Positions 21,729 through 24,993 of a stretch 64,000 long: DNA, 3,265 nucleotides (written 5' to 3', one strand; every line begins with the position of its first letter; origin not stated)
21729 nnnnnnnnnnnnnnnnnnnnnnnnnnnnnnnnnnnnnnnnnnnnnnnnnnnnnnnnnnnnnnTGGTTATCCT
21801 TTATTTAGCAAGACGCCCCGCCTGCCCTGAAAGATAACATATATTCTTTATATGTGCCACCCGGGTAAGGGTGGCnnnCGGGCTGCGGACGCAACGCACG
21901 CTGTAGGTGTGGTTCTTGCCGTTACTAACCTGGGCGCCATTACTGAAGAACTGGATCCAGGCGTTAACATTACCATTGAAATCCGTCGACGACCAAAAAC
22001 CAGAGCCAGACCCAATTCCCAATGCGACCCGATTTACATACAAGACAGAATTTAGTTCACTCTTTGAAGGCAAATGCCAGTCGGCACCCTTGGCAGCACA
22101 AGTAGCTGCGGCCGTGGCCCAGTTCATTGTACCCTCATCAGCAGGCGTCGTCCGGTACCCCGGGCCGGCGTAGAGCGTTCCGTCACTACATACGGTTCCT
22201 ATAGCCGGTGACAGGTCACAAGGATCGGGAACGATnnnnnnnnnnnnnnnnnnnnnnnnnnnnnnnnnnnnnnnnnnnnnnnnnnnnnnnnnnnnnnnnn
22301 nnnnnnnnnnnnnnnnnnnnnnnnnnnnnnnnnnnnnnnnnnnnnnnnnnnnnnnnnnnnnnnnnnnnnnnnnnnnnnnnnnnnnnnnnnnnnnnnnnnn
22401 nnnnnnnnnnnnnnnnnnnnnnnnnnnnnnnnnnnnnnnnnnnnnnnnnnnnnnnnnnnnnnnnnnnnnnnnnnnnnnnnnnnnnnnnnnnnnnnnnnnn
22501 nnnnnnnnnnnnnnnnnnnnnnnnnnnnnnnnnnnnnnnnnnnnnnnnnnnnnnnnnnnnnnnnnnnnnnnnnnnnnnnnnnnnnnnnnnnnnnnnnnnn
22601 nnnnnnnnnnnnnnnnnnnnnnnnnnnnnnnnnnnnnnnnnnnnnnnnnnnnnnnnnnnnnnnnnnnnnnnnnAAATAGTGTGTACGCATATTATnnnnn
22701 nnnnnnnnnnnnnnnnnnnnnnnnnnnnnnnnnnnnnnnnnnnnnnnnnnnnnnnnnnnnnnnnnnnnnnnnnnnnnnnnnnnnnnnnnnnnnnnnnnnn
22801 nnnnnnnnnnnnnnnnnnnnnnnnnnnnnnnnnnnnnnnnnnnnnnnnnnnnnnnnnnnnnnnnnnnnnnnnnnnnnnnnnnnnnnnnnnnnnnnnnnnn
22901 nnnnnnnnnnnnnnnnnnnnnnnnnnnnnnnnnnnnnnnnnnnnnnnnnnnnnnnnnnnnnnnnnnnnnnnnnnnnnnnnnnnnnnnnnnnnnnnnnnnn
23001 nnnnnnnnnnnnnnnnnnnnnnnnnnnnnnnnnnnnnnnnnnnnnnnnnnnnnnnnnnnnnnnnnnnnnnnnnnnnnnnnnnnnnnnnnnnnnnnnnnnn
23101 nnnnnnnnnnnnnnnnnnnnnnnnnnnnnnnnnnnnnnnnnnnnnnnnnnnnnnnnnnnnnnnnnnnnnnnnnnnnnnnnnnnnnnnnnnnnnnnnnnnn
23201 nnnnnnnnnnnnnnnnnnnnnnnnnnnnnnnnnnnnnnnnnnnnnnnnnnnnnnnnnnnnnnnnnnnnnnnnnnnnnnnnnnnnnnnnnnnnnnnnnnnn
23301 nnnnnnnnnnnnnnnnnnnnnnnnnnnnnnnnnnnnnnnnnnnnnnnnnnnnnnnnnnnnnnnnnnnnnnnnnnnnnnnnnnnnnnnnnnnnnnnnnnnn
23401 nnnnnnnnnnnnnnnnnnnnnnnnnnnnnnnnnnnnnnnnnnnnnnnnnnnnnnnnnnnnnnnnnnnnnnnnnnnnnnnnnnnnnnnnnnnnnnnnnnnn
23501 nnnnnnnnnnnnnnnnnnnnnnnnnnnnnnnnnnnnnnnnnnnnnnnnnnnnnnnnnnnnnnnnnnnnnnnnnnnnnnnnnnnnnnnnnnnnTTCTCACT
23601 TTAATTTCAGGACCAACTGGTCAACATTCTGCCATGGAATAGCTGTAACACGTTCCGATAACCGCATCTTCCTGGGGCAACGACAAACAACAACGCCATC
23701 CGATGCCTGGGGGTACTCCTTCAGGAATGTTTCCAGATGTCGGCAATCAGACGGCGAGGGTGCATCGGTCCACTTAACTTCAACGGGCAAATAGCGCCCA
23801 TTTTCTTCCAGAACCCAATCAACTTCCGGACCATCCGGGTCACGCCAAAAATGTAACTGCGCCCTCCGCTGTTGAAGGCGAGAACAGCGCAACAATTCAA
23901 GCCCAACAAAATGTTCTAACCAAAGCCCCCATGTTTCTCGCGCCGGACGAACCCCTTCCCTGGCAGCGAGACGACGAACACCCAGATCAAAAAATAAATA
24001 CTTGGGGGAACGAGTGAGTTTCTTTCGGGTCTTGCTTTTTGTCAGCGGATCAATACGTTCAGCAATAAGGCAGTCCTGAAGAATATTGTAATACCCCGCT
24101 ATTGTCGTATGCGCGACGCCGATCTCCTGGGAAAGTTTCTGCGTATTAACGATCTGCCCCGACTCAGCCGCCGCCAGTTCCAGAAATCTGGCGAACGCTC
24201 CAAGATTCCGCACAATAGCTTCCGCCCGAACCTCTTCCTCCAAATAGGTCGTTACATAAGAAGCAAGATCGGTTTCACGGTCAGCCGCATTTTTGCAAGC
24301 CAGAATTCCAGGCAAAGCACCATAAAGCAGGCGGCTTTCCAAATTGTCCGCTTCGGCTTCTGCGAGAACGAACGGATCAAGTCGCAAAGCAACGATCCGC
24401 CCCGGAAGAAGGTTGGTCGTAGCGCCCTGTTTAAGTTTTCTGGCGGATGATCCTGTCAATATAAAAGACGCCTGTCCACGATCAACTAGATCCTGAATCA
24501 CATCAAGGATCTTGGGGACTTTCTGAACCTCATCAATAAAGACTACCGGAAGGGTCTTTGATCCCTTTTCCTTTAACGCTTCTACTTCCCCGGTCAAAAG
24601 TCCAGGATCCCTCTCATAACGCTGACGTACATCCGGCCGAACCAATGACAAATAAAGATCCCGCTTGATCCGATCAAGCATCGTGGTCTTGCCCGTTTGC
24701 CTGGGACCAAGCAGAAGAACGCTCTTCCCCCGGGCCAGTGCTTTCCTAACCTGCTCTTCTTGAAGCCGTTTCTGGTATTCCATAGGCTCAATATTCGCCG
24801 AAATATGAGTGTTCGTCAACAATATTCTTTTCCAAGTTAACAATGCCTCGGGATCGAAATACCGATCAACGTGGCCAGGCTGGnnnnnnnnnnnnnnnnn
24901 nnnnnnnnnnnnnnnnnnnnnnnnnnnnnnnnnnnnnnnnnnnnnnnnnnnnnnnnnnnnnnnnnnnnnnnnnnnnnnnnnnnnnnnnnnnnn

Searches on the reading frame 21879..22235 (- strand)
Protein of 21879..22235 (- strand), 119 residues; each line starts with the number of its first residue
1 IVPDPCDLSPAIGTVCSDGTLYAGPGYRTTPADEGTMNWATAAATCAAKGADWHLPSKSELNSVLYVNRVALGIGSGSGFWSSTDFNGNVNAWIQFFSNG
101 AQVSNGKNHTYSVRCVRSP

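Call 29: find_homologous_proteins(query=A3, max_evalue=1)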
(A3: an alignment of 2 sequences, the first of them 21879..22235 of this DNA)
Query A3 (2 sequences) (119 aa, profile of the alignment): 3 proteins with E <= 1 among 79 candidates.
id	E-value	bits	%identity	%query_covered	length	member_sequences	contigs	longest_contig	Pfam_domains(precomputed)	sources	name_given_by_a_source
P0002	3.6e-6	45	39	56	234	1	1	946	PF07603.18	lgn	-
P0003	6.4e-6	44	48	70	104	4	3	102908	PF07603.18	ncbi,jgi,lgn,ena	-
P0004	1.8e-2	33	41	70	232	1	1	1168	PF07603.18,PF21601.4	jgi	jgi:hypothetical protein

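Call 61: find_related_loci(query=A3, collection=viral_contigs, flank=6000)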
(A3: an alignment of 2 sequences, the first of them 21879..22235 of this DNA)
Query A3 (119 aa) in viral_contigs; peptide patterns used: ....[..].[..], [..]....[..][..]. (x = any residue, [..] = any of these).
51 stretches matched a pattern, but none encodes a relative of the query by tblastn (E <= 1e-3).

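Call 63: find_related_loci(query=A5, collection=viral_contigs, flank=6000)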
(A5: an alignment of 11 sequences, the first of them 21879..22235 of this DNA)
Query A5 (119 aa) in viral_contigs; peptide patterns used: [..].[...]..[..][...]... (x = any residue, [..] = any of these).
343 stretches matched a pattern; 164 encode a relative of the query (tblastn E <= 1e-3); the best 80 are kept; 80 distinct loci.
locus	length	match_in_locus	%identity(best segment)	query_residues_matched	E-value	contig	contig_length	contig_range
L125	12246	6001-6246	46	35-118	2e-18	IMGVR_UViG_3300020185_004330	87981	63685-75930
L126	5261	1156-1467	40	17-118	3e-15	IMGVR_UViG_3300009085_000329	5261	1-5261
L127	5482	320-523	49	51-118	4e-15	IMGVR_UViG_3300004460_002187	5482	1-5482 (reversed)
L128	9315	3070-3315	43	35-118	5e-15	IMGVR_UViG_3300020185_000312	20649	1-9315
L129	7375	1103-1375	40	26-118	5e-15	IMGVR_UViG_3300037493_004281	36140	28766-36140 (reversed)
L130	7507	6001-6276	41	26-118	1e-14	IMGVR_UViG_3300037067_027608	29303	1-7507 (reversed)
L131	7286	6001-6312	40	17-118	3e-15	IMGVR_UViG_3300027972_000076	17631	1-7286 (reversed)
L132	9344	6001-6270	37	27-117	1e-14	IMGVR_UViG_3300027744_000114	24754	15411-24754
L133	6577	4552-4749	50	51-118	2e-14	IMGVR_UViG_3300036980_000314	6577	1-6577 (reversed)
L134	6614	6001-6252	45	36-118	4e-14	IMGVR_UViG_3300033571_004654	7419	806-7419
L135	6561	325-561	44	42-118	7e-14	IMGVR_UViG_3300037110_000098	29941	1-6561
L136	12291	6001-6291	38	20-117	8e-14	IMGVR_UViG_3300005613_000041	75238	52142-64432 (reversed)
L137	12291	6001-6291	38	20-117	8e-14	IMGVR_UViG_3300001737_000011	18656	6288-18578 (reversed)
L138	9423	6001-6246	42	35-118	2e-13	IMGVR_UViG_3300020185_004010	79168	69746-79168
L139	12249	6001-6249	44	35-118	2e-13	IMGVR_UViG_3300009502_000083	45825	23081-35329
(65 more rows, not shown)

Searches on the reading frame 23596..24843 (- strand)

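Call 3: search_protein_families(library=pfam, proteins=[window:23596-24843:-], max_evalue=0.01)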
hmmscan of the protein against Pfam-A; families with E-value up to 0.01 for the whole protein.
window:23596-24843:- (415 aa): 6 families
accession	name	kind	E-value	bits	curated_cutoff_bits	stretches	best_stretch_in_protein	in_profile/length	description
PF13635.12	DUF4143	-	1e-29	103.8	28.1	1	203-358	2-159/160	Domain of unknown function (DUF4143)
PF13173.12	AAA_14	-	1.4e-21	77.3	27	1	40-162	3-127/129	AAA domain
PF25199.1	nSTAND_NTPase5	-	4.1e-06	27.1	34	1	21-130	22-131/145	Novel STAND NTPase 5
PF13401.12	AAA_22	-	7.4e-05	23.5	27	0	90-132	79-123/130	AAA domain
PF00004.35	AAA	-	0.00017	22.5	21.2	1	42-109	1-69/131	ATPase family associated with various cellular activities (AAA)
PF13191.12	AAA_16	-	0.004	18.1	32.6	0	33-64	13-49/167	AAA ATPase domain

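Call 73: search_protein_families(library=ncbifam, proteins=[window:23596-24843:-], max_evalue=0.001)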
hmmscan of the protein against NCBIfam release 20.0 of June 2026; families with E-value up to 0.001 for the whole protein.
window:23596-24843:- (415 aa): 0 families
